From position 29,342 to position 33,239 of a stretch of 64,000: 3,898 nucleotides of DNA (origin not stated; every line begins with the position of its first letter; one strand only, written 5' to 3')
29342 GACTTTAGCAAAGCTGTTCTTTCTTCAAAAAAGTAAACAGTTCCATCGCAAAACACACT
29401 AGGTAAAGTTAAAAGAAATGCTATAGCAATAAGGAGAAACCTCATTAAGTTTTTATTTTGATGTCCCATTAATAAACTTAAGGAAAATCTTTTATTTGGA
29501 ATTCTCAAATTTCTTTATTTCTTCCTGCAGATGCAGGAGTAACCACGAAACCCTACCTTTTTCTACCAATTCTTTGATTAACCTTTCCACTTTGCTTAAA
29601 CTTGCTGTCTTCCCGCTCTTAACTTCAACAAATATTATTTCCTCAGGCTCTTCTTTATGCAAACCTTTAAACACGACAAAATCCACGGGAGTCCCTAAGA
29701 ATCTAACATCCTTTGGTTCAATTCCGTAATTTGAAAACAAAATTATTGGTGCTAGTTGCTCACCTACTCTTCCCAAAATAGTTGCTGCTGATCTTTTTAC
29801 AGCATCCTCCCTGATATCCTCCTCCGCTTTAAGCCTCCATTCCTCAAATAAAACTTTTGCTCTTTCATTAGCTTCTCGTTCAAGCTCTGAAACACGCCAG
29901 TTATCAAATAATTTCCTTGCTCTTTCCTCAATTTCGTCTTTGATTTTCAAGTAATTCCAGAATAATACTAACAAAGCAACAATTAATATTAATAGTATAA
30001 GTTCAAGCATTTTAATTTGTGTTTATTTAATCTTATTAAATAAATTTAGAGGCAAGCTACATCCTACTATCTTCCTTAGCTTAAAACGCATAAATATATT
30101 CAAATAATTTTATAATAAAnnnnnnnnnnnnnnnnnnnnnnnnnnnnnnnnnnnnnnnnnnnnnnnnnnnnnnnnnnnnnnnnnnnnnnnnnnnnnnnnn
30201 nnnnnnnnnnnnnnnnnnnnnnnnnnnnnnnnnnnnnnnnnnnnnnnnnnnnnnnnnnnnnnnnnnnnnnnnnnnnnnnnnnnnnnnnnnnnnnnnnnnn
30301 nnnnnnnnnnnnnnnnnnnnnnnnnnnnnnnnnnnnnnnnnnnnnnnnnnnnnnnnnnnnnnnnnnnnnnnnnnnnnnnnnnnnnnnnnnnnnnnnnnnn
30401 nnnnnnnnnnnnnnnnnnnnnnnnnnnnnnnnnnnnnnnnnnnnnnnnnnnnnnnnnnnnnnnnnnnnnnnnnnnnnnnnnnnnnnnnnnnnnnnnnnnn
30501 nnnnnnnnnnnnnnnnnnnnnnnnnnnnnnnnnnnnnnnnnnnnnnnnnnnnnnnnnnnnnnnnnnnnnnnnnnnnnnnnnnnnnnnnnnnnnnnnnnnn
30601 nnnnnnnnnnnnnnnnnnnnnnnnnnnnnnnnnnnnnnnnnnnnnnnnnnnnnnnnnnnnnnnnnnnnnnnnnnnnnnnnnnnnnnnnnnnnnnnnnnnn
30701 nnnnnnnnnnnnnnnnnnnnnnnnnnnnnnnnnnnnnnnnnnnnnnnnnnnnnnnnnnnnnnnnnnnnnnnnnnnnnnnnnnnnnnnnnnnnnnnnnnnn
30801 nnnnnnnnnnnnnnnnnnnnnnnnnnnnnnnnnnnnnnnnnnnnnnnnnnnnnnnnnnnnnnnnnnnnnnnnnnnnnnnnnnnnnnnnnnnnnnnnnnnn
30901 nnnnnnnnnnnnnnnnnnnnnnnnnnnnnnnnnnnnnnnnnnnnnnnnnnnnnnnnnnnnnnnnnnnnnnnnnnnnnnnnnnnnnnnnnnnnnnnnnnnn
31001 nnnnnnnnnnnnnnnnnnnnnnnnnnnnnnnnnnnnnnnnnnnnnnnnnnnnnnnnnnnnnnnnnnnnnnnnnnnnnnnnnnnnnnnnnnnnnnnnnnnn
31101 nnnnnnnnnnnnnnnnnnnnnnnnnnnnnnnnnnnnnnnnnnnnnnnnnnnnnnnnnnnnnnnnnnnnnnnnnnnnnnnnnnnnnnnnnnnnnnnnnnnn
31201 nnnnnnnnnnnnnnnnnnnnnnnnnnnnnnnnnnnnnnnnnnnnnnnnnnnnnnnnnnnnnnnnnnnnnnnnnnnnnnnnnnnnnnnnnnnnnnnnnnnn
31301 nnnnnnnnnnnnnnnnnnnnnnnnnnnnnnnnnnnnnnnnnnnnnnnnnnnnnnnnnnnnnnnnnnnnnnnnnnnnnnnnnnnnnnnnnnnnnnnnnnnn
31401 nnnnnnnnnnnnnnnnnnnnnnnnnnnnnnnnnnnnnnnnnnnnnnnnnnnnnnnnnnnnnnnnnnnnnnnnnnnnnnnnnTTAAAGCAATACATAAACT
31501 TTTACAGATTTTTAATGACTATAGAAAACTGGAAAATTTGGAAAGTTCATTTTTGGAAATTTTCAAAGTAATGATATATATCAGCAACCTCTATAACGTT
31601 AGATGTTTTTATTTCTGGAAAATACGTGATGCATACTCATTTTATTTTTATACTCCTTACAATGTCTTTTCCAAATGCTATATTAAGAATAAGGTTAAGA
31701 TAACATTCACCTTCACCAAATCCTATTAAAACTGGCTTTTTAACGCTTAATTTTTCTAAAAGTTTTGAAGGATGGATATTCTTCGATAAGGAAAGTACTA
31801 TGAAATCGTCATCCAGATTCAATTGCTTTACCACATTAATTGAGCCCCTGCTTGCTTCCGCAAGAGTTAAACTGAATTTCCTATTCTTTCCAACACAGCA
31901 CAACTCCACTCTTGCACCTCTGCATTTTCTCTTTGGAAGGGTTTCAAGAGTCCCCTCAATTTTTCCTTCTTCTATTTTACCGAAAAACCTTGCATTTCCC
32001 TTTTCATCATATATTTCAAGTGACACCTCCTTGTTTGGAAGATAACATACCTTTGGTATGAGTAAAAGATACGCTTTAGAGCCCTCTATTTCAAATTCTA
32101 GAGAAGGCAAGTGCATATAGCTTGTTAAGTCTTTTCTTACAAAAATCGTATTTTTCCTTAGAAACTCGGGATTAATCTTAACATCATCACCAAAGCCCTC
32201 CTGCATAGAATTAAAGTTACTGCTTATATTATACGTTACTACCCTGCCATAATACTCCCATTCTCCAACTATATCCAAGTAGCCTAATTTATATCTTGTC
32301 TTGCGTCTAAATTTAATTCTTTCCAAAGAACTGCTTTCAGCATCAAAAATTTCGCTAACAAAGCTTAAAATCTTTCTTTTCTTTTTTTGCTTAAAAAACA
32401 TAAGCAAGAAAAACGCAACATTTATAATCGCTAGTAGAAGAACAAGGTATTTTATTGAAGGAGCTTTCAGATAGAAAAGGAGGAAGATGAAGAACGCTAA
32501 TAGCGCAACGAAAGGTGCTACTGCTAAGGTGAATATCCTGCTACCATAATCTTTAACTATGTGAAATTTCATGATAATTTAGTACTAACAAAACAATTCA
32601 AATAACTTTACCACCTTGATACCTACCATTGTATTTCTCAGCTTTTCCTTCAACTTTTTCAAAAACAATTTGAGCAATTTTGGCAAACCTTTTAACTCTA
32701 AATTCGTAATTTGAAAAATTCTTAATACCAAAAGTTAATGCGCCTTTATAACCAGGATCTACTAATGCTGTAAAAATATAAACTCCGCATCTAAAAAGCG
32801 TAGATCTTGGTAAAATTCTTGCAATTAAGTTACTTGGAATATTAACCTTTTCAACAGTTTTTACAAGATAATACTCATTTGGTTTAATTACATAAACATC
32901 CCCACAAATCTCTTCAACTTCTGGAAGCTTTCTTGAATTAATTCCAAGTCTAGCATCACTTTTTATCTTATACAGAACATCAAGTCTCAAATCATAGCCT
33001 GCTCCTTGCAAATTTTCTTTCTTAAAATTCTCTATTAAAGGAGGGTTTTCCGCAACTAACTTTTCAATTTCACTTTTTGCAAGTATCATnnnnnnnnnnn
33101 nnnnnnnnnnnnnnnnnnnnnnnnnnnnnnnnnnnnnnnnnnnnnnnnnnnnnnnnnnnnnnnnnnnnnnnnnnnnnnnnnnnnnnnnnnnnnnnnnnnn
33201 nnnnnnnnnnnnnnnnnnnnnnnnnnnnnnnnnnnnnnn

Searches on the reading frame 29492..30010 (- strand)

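Call 76: search_protein_families(library=pfam, proteins=[window:29492-30010:-], max_evalue=0.0001)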
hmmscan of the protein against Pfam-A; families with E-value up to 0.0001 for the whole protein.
window:29492-30010:- (172 aa): 1 family
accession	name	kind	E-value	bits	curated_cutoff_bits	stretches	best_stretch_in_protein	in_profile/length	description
PF10107.15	Endonuc_Holl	-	6.9e-53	179.2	23.8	1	8-160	1-158/159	Endonuclease related to archaeal Holliday junction resolvase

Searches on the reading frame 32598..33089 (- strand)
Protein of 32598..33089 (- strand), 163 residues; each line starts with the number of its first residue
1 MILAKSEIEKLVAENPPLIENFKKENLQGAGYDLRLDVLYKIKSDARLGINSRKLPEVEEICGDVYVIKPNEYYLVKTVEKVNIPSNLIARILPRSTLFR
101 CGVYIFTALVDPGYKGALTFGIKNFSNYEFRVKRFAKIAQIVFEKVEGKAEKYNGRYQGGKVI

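Call 77: search_protein_families(library=pfam, proteins=[window:32598-33089:-], max_evalue=0.0001)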
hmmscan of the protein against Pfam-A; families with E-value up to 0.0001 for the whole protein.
window:32598-33089:- (163 aa): 3 families
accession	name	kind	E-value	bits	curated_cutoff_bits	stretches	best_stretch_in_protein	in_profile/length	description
PF22769.1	DCD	-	9.7e-36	123.6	27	1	2-146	1-153/153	dCTP deaminase-like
PF00692.24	dUTPase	-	3.7e-14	53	22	1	66-148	24-106/129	dUTPase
PF06559.16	DCD_N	-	7.3e-05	23.1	21.4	0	2-144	4-161/164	2'-deoxycytidine 5'-triphosphate deaminase (DCD) N-terminal domain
